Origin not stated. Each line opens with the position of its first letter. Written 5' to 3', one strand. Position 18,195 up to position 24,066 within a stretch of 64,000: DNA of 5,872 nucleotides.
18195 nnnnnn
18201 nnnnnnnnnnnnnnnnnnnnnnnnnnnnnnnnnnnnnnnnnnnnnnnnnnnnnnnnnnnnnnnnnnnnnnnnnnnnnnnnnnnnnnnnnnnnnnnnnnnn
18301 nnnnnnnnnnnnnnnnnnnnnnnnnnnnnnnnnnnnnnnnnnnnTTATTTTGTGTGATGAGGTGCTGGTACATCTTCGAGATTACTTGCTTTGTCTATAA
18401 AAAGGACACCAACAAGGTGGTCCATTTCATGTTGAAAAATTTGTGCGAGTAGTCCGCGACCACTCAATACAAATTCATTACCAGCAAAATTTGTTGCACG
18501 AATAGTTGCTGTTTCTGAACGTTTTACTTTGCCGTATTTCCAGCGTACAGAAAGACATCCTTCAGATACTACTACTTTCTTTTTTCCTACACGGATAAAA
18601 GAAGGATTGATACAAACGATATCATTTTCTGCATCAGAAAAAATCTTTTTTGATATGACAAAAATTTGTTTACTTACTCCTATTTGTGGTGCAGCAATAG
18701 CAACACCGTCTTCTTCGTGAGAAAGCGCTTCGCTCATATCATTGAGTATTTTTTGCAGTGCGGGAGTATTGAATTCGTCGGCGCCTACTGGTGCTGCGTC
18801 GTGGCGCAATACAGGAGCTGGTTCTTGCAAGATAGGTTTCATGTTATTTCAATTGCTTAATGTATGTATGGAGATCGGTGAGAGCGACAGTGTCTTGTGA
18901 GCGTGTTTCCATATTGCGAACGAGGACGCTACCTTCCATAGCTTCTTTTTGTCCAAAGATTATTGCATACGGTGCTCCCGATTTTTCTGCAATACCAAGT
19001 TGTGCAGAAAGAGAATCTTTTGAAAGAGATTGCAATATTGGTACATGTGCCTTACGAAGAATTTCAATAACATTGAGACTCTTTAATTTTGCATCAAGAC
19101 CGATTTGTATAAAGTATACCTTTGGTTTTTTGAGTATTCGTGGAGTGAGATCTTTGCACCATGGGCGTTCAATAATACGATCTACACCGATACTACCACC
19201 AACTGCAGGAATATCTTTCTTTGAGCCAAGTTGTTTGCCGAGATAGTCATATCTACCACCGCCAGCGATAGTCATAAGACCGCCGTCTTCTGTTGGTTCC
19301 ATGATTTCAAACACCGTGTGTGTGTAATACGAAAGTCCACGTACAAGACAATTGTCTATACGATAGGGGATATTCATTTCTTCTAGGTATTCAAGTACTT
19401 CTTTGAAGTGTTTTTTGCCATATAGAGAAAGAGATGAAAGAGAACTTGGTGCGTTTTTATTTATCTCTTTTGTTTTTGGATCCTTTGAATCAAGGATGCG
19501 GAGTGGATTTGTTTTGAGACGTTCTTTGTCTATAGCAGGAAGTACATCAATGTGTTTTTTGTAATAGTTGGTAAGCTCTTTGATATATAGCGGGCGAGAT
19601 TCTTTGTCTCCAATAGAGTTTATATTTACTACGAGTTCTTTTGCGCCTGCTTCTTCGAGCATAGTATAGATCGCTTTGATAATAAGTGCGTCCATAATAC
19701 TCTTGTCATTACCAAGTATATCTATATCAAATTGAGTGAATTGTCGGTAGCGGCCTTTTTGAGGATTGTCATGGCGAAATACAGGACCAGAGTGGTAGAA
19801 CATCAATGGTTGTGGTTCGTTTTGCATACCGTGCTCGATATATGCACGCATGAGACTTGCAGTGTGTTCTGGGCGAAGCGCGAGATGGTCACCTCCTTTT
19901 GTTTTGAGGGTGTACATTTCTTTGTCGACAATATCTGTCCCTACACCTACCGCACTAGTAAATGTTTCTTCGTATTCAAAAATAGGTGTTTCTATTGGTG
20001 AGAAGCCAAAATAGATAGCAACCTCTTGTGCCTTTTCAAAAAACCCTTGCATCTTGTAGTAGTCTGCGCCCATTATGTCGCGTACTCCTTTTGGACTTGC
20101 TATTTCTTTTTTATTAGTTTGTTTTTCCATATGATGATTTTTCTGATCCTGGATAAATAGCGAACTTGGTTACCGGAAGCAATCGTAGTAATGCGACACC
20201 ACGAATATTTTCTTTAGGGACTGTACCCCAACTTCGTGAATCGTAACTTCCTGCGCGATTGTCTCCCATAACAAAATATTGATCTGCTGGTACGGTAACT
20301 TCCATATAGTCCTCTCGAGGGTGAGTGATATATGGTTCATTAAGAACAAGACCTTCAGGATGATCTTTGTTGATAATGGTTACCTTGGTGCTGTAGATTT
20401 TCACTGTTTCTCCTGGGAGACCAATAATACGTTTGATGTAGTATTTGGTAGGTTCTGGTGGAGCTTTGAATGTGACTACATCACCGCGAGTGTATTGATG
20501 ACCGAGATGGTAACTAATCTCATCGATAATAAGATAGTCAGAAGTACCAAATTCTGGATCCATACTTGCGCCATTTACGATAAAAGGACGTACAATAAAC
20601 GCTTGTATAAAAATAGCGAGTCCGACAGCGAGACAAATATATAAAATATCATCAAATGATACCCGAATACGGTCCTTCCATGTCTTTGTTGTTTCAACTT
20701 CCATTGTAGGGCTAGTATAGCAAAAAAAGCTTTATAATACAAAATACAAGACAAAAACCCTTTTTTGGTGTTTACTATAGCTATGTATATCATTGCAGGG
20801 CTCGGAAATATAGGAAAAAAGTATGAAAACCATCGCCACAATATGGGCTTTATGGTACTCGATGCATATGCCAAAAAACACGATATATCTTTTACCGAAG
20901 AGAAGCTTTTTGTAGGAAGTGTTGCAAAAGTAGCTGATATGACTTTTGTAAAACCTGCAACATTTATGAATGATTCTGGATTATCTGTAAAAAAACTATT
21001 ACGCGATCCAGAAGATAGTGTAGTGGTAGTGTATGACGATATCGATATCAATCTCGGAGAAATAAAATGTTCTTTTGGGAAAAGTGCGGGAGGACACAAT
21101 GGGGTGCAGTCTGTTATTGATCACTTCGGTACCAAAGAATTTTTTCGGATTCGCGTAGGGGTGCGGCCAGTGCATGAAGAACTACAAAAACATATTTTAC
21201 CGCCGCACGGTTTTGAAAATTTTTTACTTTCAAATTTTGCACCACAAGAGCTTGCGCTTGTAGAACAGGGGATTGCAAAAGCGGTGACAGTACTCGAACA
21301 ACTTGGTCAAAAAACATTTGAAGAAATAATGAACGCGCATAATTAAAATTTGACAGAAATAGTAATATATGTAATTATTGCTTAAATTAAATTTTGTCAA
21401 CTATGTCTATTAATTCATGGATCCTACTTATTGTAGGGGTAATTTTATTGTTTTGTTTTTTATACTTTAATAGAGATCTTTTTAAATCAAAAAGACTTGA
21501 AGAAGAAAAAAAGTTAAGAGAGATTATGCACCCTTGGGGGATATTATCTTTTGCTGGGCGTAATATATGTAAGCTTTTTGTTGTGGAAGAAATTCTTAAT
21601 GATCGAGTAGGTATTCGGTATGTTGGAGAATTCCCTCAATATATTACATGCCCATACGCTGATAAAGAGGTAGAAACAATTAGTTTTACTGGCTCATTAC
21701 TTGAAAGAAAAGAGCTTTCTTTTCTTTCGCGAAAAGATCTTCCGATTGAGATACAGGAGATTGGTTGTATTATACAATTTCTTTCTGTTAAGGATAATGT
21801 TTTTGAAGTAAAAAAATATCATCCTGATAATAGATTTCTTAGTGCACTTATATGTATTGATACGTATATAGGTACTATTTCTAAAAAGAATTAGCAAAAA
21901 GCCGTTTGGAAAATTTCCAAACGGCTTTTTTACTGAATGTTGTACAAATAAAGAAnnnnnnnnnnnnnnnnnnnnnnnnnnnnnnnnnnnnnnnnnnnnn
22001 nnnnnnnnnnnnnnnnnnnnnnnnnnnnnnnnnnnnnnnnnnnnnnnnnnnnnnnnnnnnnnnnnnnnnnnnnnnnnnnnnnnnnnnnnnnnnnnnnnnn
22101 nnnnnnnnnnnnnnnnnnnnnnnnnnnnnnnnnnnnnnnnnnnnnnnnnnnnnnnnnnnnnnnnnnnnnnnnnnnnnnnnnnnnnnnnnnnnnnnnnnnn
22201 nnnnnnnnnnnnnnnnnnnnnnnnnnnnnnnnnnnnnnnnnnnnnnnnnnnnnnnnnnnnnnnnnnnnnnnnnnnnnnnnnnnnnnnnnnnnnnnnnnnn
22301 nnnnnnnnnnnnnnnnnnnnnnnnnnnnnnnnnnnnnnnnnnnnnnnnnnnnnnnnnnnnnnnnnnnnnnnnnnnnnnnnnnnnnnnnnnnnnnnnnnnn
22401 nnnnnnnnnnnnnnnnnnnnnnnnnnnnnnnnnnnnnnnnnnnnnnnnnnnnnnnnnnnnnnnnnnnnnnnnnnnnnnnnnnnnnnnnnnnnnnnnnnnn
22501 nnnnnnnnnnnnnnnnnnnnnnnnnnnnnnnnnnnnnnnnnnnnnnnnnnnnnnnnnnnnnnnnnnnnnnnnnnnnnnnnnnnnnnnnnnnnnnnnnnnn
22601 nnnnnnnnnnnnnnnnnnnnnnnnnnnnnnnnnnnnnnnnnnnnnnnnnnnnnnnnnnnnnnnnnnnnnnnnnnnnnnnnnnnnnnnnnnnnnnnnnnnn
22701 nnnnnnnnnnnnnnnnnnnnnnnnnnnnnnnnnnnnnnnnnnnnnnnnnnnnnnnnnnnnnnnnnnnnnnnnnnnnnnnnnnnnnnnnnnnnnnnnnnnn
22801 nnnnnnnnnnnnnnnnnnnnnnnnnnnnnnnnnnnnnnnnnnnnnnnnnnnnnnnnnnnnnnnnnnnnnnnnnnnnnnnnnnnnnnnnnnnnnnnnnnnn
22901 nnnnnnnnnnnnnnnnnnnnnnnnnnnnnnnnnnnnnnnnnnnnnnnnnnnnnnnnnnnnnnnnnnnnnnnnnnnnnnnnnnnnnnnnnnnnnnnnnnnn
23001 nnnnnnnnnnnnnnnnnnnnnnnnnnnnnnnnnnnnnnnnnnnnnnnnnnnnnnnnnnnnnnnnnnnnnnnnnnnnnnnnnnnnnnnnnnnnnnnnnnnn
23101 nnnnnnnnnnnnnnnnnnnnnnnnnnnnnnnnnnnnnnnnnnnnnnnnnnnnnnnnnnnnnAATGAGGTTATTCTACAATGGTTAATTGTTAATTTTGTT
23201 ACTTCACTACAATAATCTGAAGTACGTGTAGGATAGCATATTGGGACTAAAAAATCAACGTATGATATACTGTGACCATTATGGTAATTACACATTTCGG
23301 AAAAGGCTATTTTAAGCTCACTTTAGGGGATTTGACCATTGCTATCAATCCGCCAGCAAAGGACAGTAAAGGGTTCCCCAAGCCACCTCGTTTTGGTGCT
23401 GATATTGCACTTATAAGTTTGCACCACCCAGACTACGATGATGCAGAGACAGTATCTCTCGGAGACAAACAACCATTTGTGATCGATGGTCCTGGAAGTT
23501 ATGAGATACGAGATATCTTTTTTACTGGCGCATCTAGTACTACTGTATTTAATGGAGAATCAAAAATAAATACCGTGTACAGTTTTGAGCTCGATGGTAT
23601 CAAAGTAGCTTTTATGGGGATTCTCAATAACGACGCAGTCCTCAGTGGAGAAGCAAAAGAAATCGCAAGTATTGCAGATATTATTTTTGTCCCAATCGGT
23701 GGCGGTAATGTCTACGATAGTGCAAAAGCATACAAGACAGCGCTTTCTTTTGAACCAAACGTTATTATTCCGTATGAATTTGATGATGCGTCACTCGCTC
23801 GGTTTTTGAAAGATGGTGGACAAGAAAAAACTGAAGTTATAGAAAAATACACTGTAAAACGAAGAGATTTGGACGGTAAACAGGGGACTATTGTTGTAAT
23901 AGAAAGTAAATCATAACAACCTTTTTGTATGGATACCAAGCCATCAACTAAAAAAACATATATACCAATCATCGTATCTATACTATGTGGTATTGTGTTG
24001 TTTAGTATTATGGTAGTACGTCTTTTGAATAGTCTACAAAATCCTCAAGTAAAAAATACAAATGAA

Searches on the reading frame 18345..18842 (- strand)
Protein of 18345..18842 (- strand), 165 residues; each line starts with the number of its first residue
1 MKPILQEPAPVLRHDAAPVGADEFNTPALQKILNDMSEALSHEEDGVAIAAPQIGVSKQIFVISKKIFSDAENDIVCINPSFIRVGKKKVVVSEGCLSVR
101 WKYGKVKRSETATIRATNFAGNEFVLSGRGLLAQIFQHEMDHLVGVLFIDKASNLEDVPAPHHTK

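Call 50: search_protein_families(library=pfam, proteins=[window:18345-18842:-])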
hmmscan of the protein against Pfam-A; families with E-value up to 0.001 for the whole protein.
window:18345-18842:- (165 aa): 1 family
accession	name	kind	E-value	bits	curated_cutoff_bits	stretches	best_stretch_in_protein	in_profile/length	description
PF01327.26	Pep_deformylase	-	2.1e-42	144.8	22.8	1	1-156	1-154/156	Polypeptide deformylase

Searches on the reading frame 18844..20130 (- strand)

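Call 50: search_protein_families(library=pfam, proteins=[window:18844-20130:-])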
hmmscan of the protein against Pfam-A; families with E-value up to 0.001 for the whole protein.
window:18844-20130:- (428 aa): 3 families
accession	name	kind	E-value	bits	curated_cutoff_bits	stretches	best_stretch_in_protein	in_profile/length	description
PF13393.11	tRNA-synt_His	-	1e-33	117.4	25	1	15-319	1-308/308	Histidyl-tRNA synthetase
PF00587.30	tRNA-synt_2b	-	1.2e-15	58.5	29.3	1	73-301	1-145/179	tRNA synthetase class II core domain (G, H, P, S and T)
PF03129.25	HGTP_anticodon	-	2.3e-11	44.1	21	1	350-426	17-93/94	Anticodon binding domain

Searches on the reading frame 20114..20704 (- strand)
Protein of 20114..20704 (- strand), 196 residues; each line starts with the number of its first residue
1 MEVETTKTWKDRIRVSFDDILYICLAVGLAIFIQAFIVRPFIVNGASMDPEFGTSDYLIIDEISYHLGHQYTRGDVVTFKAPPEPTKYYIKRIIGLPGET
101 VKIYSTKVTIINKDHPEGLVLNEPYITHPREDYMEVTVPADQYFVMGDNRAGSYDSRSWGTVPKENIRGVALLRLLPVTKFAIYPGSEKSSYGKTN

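Call 50: search_protein_families(library=pfam, proteins=[window:20114-20704:-])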
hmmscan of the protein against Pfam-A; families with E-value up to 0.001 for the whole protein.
window:20114-20704:- (196 aa): 1 family
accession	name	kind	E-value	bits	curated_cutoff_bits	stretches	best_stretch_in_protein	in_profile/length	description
PF10502.14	Peptidase_S26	-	5.7e-41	140.7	22.9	1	20-174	5-166/168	Signal peptidase, peptidase S26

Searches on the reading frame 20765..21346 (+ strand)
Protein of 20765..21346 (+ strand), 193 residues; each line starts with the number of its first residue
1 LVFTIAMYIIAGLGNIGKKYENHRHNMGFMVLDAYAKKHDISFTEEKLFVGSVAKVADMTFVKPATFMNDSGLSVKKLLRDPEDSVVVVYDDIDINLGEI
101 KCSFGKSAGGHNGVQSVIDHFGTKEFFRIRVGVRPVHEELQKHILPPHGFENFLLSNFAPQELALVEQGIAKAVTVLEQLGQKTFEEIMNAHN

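Call 50: search_protein_families(library=pfam, proteins=[window:20765-21346:+])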
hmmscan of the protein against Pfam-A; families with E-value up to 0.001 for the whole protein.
window:20765-21346:+ (193 aa): 1 family
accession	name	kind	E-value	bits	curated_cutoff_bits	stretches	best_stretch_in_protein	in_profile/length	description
PF01195.25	Pept_tRNA_hydro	-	5.3e-49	167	27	1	9-193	1-183/183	Peptidyl-tRNA hydrolase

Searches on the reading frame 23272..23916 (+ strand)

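Call 50: search_protein_families(library=pfam, proteins=[window:23272-23916:+])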
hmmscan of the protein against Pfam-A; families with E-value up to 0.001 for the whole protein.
window:23272-23916:+ (214 aa): 1 family
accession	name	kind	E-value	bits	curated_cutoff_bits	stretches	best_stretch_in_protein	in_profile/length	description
PF13483.12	Lactamase_B_3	-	1.5e-20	74.3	24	1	6-168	2-159/160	Beta-lactamase superfamily domain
